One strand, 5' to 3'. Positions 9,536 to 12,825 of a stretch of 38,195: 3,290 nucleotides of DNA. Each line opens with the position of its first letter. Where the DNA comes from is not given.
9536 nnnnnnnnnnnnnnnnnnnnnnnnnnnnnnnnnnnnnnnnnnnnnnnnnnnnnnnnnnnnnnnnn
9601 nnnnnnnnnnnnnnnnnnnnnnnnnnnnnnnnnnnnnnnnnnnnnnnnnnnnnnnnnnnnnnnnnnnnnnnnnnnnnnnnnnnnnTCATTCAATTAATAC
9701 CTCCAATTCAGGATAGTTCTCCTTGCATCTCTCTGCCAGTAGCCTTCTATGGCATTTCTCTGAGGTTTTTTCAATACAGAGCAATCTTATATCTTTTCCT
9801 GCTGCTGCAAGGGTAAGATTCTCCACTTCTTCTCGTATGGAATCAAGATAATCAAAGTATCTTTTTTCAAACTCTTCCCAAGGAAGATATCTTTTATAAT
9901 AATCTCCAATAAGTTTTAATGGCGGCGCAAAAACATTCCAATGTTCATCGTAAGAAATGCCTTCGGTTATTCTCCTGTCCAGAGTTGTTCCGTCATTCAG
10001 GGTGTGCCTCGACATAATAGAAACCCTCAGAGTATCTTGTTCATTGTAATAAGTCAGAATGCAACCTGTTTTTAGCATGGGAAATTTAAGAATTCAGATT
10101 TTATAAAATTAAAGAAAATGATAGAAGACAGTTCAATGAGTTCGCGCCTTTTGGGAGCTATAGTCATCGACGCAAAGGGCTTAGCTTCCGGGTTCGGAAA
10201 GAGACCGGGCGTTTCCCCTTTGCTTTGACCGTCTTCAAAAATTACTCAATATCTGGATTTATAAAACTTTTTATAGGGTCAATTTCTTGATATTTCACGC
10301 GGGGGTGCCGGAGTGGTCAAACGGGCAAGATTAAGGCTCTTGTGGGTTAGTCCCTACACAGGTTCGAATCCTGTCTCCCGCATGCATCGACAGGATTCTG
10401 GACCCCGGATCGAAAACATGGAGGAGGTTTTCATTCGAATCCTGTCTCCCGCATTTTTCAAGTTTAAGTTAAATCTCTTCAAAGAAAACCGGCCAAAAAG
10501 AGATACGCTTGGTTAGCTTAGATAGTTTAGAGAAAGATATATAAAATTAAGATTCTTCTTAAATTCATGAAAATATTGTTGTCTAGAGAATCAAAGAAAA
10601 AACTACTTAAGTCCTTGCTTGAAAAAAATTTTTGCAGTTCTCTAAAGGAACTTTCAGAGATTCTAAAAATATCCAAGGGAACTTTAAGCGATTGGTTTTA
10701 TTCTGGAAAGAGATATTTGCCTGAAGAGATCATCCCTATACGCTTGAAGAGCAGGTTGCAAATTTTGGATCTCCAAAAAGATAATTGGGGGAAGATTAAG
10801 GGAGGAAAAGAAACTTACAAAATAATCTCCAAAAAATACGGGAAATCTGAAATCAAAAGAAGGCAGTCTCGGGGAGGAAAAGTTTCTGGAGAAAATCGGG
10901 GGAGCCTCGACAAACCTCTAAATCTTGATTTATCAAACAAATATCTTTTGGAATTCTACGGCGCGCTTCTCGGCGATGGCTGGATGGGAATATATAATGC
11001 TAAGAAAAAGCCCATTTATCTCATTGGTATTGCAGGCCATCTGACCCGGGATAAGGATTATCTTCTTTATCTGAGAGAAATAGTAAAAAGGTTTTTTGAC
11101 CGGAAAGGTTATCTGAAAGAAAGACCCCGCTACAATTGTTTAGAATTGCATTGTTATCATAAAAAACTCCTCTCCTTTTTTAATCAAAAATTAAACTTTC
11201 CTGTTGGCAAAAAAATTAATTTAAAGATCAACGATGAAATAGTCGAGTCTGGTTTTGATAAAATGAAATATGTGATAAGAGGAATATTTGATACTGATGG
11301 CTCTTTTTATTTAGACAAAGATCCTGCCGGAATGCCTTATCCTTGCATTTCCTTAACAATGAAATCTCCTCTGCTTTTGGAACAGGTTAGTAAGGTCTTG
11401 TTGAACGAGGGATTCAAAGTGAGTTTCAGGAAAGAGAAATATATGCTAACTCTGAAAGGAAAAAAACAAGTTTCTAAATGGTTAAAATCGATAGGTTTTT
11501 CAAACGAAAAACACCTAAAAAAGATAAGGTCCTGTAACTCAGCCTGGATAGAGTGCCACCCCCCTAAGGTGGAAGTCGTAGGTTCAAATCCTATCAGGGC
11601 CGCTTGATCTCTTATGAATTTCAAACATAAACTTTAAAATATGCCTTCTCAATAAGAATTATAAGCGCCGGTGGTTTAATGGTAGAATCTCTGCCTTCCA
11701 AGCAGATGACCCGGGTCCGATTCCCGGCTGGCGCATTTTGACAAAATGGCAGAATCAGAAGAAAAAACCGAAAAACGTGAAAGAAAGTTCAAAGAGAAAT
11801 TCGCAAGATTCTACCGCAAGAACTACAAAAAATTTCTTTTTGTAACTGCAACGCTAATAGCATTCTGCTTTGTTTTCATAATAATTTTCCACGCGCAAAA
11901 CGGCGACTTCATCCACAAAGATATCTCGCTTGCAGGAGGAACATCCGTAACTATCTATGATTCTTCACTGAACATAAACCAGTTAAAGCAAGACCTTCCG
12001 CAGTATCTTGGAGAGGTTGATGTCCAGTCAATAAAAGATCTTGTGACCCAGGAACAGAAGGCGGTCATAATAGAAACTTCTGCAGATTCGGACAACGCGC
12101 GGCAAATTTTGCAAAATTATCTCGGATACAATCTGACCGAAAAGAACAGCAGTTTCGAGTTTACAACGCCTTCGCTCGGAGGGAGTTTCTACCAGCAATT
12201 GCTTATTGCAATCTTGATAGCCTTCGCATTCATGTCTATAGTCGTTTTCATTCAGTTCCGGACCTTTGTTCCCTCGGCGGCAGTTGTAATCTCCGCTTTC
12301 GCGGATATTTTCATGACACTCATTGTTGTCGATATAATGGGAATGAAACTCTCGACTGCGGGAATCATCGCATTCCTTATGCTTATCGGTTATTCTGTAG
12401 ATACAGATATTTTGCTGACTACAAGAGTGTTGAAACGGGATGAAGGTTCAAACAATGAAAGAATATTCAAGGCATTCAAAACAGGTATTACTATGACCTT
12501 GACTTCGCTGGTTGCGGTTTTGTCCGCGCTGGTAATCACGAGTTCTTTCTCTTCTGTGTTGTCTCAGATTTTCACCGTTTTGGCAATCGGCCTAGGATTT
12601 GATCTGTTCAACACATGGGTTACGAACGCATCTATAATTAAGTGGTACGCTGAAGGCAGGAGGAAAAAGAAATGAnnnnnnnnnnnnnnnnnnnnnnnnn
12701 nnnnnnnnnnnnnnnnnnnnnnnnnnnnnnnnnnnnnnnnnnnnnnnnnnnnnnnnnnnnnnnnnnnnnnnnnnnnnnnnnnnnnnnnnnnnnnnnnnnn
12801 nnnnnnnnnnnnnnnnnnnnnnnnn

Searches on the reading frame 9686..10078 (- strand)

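Call 54: search_protein_families(library=pfam, proteins=[window:9686-10078:-], max_evalue=0.01)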
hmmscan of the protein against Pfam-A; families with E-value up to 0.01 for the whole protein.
window:9686-10078:- (130 aa): 3 families
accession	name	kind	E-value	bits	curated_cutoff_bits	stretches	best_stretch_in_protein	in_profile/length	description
PF04343.18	DUF488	-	3.7e-10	40.9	22.2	1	38-117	42-120/121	Domain of unknown function DUF488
PF22751.1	DUF488-N3a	-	4.2e-10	40.4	27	1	35-120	22-116/118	Active DUF488-N3 subclade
PF22752.1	DUF488-N3i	-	0.00015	22.7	27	1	45-122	38-115/131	Inactive DUF488-N3 subclade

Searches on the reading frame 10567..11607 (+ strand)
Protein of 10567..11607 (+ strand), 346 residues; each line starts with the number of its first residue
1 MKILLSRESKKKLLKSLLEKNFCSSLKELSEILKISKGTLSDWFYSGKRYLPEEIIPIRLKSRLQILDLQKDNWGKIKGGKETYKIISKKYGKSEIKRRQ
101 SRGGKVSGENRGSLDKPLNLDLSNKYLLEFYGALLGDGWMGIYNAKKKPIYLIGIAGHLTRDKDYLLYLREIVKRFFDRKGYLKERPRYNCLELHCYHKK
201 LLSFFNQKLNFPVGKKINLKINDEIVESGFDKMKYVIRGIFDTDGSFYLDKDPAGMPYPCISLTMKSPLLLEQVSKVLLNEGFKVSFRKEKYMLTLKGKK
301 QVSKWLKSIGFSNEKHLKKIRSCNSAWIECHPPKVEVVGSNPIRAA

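Call 9: search_protein_families(library=pfam, proteins=[window:10567-11607:+])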
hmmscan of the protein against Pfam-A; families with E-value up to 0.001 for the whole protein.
window:10567-11607:+ (346 aa): 1 family
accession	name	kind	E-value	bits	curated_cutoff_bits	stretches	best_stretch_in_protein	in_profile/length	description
PF14528.11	LAGLIDADG_3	-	1.3e-08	35.4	22.5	1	235-295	5-56/82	LAGLIDADG-like domain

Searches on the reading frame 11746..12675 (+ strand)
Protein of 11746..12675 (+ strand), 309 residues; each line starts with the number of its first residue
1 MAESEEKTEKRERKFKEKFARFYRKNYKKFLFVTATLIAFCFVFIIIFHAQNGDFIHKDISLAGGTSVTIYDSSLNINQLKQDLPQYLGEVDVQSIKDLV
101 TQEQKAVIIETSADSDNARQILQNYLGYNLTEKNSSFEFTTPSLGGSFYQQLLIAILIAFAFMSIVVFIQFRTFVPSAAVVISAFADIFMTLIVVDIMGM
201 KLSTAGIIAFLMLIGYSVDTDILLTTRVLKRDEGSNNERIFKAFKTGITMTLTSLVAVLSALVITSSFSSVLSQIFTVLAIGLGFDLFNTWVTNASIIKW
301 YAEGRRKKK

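Call 9: search_protein_families(library=pfam, proteins=[window:11746-12675:+])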
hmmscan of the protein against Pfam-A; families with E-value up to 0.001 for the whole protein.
window:11746-12675:+ (309 aa): 1 family
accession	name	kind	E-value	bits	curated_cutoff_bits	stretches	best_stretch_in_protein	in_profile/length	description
PF02355.23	SecD_SecF_C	-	1.1e-27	97.1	20.5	1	133-303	14-188/189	Protein export membrane protein SecD/SecF, C-terminal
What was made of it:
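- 11746..12675 (+): secF, the first gene of the archaeal-type secF-secD pair. Pfam SecD_SecF_C (call 9).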

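Call 44: search_protein_families(library=ncbifam, proteins=[window:11746-12675:+])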
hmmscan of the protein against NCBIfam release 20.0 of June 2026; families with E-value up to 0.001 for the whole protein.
window:11746-12675:+ (309 aa): 20 families
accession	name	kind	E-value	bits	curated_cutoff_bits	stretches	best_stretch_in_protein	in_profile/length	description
NF006354.0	PRK08578.1-2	equivalog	4.3e-60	203.6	353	1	25-308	11-291/296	preprotein translocase subunit SecF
NF006353.0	PRK08578.1-1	subfamily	2.1e-59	201.3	282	1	25-307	3-280/281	preprotein translocase subunit SecF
NF006356.0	PRK08578.1-4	equivalog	2.5e-57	194.7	330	1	5-309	9-302/302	preprotein translocase subunit SecF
NF041305.1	SecF_Halo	equivalog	3e-56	190.9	420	1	28-302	17-284/289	protein translocase subunit SecF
NF006355.0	PRK08578.1-3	equivalog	2.2e-52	178.1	421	1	32-302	21-284/290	preprotein translocase subunit SecF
NF006357.0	PRK08578.2-1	equivalog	7.8e-48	163.7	304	1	40-309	13-281/282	preprotein translocase subunit SecF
TIGR00966.2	transloc_SecF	equivalog_domain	1.7e-24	86.8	160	1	25-292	5-270/279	protein translocase subunit SecF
NF009583.0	PRK13024.1-3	subfamily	8.2e-15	53.9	721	1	31-308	458-740/755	protein translocase subunit SecDF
TIGR00916.1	2A0604s01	subfamily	9.7e-15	54.8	148.6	1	103-288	39-228/231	SecD/SecF family protein translocase subunit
NF011315.0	PRK14726.1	equivalog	3.5e-14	51.9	1249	2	29-227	554-748/855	protein translocase subunit SecDF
NF009581.0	PRK13024.1-1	equivalog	2.1e-13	49.3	1058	1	10-281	437-692/752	protein translocase subunit SecDF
NF009582.0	PRK13024.1-2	equivalog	1.4e-12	46.5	723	1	10-281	508-804/859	protein translocase subunit SecDF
NF006218.0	PRK08343.1-4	subfamily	1.8e-10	40.2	383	1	141-264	231-354/392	preprotein translocase subunit SecD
NF009584.0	PRK13024.1-4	equivalog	9.7e-09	34.1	1171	1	14-281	443-694/759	protein translocase subunit SecDF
TIGR01129.1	secD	equivalog_domain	4.8e-08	32.6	244.4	1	138-264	236-358/397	protein translocase subunit SecD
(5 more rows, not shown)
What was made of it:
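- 11746..12675 (+): NCBIfam SecF models are the best hits at about 204 bits, below the equivalog cut-off (call 44).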
